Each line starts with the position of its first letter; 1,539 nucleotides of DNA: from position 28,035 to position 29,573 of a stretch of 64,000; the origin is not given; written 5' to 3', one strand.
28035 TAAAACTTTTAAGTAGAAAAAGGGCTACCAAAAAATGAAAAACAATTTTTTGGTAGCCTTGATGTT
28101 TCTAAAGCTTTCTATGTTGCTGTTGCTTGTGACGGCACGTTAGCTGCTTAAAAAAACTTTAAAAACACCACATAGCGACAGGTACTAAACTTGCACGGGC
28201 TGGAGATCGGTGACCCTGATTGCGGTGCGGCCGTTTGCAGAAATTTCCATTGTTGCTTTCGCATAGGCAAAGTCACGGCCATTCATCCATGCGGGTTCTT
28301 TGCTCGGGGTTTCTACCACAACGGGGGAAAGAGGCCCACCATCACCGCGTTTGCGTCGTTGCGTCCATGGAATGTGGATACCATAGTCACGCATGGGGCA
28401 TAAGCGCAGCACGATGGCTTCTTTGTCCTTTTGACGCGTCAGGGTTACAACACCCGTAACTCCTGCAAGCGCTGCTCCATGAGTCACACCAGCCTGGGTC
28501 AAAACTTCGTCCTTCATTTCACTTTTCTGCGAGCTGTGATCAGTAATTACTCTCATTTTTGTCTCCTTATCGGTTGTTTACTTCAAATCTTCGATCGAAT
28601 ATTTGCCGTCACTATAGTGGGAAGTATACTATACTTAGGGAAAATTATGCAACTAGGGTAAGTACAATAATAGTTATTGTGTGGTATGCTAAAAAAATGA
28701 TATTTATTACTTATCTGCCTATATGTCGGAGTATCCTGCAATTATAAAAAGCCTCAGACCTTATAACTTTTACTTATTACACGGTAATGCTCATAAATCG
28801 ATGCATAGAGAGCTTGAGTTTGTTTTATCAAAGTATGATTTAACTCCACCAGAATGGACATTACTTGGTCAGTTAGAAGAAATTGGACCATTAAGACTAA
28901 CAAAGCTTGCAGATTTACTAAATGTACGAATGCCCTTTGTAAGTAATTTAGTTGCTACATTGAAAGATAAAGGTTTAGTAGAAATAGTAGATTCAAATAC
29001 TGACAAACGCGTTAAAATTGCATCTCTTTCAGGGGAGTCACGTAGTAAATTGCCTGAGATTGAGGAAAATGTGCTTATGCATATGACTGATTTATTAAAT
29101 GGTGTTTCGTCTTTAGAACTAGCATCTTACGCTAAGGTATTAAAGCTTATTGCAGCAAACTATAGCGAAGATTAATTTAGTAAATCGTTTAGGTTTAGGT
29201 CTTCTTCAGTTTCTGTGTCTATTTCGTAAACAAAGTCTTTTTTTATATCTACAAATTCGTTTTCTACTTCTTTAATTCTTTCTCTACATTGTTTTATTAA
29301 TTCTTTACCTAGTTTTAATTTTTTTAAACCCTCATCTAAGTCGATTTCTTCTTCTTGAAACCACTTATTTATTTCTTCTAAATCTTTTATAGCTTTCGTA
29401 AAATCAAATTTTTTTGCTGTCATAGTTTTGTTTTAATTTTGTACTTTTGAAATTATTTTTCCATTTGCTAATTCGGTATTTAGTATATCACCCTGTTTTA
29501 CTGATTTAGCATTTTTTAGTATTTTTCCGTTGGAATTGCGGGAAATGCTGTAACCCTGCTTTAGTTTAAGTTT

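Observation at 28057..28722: Strongly G+C-rich 372-bp gene beside a divergent MarR gene, with palindromes between them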

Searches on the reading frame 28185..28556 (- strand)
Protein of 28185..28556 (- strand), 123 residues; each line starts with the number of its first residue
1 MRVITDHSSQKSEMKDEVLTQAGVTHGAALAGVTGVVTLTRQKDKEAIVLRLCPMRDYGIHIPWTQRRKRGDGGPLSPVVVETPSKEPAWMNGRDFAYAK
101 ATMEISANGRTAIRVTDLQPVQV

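Call 7: search_protein_families(library=pfam, proteins=[window:28185-28556:-], max_evalue=1)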
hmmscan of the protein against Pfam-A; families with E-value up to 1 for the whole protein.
window:28185-28556:- (123 aa): 0 families

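Call 9: find_homologous_proteins(query=window:28185-28556:-, max_evalue=0.01)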
Query window:28185-28556:- (123 aa): 1 proteins with E <= 0.01 among 68 candidates.
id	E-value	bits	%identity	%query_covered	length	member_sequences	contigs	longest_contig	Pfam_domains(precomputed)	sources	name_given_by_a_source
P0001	1.8e-75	268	100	100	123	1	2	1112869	-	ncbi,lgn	ncbi:MAG: hypothetical protein ACOZAO_02195 [Patescibacteria group bacterium]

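Call 15: find_encoding_contigs(protein=P0001, flank=10000, max_places=10)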
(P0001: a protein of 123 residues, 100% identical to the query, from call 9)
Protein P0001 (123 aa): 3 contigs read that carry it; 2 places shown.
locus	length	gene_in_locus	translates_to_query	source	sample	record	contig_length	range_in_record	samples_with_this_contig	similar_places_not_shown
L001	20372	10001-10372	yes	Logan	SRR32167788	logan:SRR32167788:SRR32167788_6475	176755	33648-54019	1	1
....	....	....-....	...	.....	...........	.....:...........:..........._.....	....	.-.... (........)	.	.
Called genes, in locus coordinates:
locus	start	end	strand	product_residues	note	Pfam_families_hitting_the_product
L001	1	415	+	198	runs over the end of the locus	-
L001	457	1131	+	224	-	PF00072:Response_reg, PF00486:Trans_reg_C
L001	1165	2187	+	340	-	PF00512:HisKA, PF02518:HATPase_c, PF13589:HATPase_c_3 (faint)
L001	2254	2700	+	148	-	-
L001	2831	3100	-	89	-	-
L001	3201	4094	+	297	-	PF00413:Peptidase_M10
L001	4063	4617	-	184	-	PF04307:YdjM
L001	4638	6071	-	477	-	PF02463:SMC_N (faint), PF00005:ABC_tran, PF13166:AAA_13 (faint), PF13304:AAA_21 (faint), PF00005:ABC_tran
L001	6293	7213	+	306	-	PF01544:CorA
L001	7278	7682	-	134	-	-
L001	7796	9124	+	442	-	PF13742:tRNA_anti_2, PF01336:tRNA_anti-codon, PF02601:Exonuc_VII_L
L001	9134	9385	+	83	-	PF02609:Exonuc_VII_S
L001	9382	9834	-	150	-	PF12802:MarR_2, PF01047:MarR, PF25212:HVO_A0114 (weak)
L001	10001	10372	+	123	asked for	-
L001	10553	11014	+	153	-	PF00258:Flavodoxin_1, PF12724:Flavodoxin_5 (weak)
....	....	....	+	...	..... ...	-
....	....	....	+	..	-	?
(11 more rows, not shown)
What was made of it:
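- It is shared by both known strains (call 15).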

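Call 22: predict_structure(protein=window:28185-28556:-)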
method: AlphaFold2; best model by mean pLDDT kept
length: 123 residues; sequences in the alignment: 1
mean_pLDDT: 34.9   pTM: 0.27
mean pLDDT of the five models: 34.9, 34.4, 34.2, 33.2, 32.5
residues with pLDDT >= 90: 0; 70-90: 0; 50-70: 11; < 50: 112
segments of 3 or more residues with pLDDT < 50: 1-88, 90-94, 102-112, 116-118, 121-123
pLDDT, mean of each block of 10 residues (from residue 1): 24 24 25 31 31 31 34 33 41 48 44 49 46
secondary structure, 60 per line:
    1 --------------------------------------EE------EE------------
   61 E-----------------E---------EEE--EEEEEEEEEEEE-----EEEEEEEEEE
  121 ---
elements in order: E89-91 E94-105 E111-120
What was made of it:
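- AlphaFold without an alignment gives pLDDT 34.9 (call 22). The structure prediction has low confidence (call 22).
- Tried and rejected: Structure prediction: AlphaFold on the single sequence gave pLDDT 34.9, which is unusable, so no fold search was run (call 22).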

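Call 23: search_protein_representatives(protein=window:28185-28556:-)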
Query: 123 residues. Proteins with E-value up to 0.001 (for the whole library): 4; up to 1e-10: 1; up to 1e-30: 1. The best 4 are listed.
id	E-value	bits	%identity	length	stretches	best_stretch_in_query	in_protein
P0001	5.6e-76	268.3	100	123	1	1-123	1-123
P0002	8.4e-05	38.8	70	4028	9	71-85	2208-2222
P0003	1.3e-04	38.2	28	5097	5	19-77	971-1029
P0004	8.7e-04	35.5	34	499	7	80-106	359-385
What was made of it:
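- Only the protein itself was found among 5.8 billion clusters and 1.84 billion representatives (calls 9, 23). There are no homologues at all (calls 9, 23).
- Tried and rejected: The word-indexed search of 5.8 billion clusters and the exhaustive phmmer search of 1.84 billion representatives found only the protein itself (calls 9, 23).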

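Call 34: search_dna_similar(query=window:28185-28556:-, collection=phages, mode=protein, max_evalue=1, max_rows=10)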
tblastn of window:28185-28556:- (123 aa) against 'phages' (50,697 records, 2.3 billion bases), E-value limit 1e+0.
Records with a match: 1; places in all: 1; records where one place covers at least 80% of the query: 0.
Best place of each record, by identity: <60% 1.
By first word of the organism name: Bacteriophage 1.
By host as written in the record: - 1.
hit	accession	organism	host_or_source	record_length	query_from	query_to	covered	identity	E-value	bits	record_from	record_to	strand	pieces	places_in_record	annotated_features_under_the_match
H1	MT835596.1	Bacteriophage sp.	human fecal samples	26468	16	95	65%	23.4%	8e-1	34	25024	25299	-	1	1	record has no annotation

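Call 35: search_dna_similar(query=window:28185-28556:-, collection=plasmids, mode=protein, max_evalue=1, max_rows=10)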
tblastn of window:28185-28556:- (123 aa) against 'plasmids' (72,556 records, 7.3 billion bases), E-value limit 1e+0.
No match.

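Call 36: find_related_loci(query=window:28185-28556:-, collection=viral_contigs, flank=5000)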
Query window:28185-28556:- (123 aa) in viral_contigs; peptide patterns used: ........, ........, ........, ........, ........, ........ (x = any residue, [..] = any of these).
6 stretches matched a pattern, but none encodes a relative of the query by tblastn (E <= 1e-3).

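Call 37: find_related_loci(query=window:28185-28556:-, collection=metagenome_contigs, flank=8000)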
Query window:28185-28556:- (123 aa) in metagenome_contigs; peptide patterns used: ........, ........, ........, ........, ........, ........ (x = any residue, [..] = any of these).
287 stretches matched a pattern, but none encodes a relative of the query by tblastn (E <= 1e-3).

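Call 40: search_protein_families(library=phrogs, proteins=[window:28185-28556:-], max_evalue=1)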
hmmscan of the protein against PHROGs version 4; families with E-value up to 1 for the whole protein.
window:28185-28556:- (123 aa): 0 families

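Call 41: search_protein_families(library=ncbifam, proteins=[window:28185-28556:-], max_evalue=1)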
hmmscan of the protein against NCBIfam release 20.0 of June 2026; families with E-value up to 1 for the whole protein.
window:28185-28556:- (123 aa): 0 families

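Call 42: search_protein_families(library=padloc, proteins=[window:28185-28556:-], max_evalue=1)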
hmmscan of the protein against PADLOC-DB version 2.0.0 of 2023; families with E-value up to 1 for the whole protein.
window:28185-28556:- (123 aa): 0 families

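Call 43: search_solved_structures(query=window:28185-28556:-, max_evalue=10, show_alignments=2)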
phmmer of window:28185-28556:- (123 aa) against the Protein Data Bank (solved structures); distinct sequences matched with E-value up to 10: 0.
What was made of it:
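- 28185..28556 (-): Orphan coding sequence, 123 aa: predicted 13.5 kDa, pI 9.5, no signal peptide or membrane segment. ATG start, TAG stop. No family or homologue (calls 7, 9, 23, 40-43).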

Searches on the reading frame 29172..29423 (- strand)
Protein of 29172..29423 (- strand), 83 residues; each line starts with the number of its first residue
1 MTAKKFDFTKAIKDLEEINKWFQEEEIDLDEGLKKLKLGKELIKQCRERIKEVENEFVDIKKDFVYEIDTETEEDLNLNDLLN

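Call 64: find_encoding_contigs(protein=window:29172-29423:-, flank=6000, max_places=10)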
Protein window:29172-29423:- (83 aa): 3 contigs read that carry it; 2 places shown.
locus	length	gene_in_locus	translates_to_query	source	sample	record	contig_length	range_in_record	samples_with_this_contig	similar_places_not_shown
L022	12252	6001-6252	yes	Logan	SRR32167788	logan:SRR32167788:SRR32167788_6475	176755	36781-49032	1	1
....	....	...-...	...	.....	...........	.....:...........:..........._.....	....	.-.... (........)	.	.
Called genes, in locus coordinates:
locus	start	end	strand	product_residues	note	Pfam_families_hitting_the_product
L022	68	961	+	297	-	PF00413:Peptidase_M10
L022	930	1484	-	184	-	PF04307:YdjM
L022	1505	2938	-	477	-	PF02463:SMC_N (faint), PF00005:ABC_tran, PF13166:AAA_13 (faint), PF13304:AAA_21 (faint), PF00005:ABC_tran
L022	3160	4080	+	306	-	PF01544:CorA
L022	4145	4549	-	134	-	-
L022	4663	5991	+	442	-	PF13742:tRNA_anti_2, PF01336:tRNA_anti-codon, PF02601:Exonuc_VII_L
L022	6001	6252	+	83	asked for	PF02609:Exonuc_VII_S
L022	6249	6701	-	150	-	PF12802:MarR_2, PF01047:MarR, PF25212:HVO_A0114 (weak)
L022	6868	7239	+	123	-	-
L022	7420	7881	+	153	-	PF00258:Flavodoxin_1, PF12724:Flavodoxin_5 (weak)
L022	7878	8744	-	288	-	PF02775:TPP_enzyme_C, PF12367:PFO_beta_C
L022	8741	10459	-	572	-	PF01558:POR, PF01855:POR_N, PF17147:PFOR_II (faint)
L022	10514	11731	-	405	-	PF01266:DAO (faint), PF07992:Pyr_redox_2, PF00070:Pyr_redox (weak)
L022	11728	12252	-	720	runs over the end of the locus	PF02629:CoA_binding, PF13380:CoA_binding_2, PF13607:Succ_CoA_lig, PF19045:Ligase_CoA_2, PF13549:ATP-grasp_5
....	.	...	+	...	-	?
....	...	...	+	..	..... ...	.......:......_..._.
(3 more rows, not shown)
